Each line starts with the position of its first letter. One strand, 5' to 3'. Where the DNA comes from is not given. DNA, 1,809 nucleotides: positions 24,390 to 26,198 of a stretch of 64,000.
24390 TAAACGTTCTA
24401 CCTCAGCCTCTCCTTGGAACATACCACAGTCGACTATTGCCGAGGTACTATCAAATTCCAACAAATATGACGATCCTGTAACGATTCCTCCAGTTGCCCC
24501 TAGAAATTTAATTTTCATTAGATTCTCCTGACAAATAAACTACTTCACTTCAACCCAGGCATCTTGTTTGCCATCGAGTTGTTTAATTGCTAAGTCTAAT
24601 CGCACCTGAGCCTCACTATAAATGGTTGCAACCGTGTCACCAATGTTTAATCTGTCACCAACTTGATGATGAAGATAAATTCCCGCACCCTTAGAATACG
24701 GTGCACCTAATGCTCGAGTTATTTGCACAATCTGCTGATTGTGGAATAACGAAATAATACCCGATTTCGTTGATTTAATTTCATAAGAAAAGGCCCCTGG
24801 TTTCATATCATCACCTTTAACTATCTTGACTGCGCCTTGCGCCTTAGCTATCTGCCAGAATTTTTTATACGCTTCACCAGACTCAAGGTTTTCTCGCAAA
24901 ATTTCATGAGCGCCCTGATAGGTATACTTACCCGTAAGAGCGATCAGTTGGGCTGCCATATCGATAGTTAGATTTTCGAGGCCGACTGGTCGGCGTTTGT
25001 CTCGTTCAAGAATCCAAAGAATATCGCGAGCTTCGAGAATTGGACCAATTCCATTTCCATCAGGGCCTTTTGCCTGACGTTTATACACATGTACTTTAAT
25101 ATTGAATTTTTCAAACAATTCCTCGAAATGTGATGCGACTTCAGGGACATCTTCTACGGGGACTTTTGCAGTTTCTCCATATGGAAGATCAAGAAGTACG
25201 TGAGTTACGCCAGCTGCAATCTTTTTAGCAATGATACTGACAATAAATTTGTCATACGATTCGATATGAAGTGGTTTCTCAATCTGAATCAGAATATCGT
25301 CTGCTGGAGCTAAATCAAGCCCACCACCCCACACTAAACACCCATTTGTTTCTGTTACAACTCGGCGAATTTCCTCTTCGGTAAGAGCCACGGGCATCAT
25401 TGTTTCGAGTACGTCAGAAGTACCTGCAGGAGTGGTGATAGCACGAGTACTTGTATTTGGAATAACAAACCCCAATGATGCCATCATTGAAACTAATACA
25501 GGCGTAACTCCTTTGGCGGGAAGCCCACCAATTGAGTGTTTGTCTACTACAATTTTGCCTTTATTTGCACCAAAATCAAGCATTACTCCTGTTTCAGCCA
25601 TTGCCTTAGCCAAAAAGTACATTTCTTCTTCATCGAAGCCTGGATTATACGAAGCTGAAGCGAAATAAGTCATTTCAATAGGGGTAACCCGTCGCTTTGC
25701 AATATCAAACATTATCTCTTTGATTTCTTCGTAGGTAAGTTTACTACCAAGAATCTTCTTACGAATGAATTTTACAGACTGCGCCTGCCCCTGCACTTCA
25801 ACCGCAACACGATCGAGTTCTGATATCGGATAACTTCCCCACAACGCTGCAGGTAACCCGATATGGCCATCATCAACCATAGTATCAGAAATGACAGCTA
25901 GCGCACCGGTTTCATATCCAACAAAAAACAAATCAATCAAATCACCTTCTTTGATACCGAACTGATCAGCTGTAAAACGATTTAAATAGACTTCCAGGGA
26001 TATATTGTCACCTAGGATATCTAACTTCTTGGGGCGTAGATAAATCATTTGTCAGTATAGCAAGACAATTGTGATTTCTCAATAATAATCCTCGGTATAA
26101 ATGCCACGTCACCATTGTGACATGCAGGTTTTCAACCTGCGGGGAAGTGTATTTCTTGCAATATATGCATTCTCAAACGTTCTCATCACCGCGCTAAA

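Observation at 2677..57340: Recurrent -10 boxes 5-9 nt upstream of start codons: a leaderless-mRNA architecture for operon-first genes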

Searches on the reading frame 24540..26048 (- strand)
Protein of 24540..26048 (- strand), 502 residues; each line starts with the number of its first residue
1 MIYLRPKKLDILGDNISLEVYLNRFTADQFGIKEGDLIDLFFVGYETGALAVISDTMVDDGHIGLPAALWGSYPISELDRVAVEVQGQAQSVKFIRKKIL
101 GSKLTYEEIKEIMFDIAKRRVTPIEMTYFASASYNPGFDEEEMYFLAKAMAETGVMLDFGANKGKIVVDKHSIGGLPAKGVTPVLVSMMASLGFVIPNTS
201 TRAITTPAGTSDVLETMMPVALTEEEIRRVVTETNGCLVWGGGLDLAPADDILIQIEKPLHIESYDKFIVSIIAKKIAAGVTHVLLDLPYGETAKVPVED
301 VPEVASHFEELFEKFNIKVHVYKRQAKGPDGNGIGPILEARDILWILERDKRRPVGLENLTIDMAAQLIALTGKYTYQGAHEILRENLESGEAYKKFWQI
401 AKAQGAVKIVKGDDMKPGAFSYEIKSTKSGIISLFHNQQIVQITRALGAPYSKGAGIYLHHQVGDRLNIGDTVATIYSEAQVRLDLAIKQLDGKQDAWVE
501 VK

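Call 23: find_encoding_contigs(protein=window:24540-26048:-, flank=6500, max_places=1)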
Protein window:24540-26048:- (502 aa): no gene with exactly this product is on record in the collection.
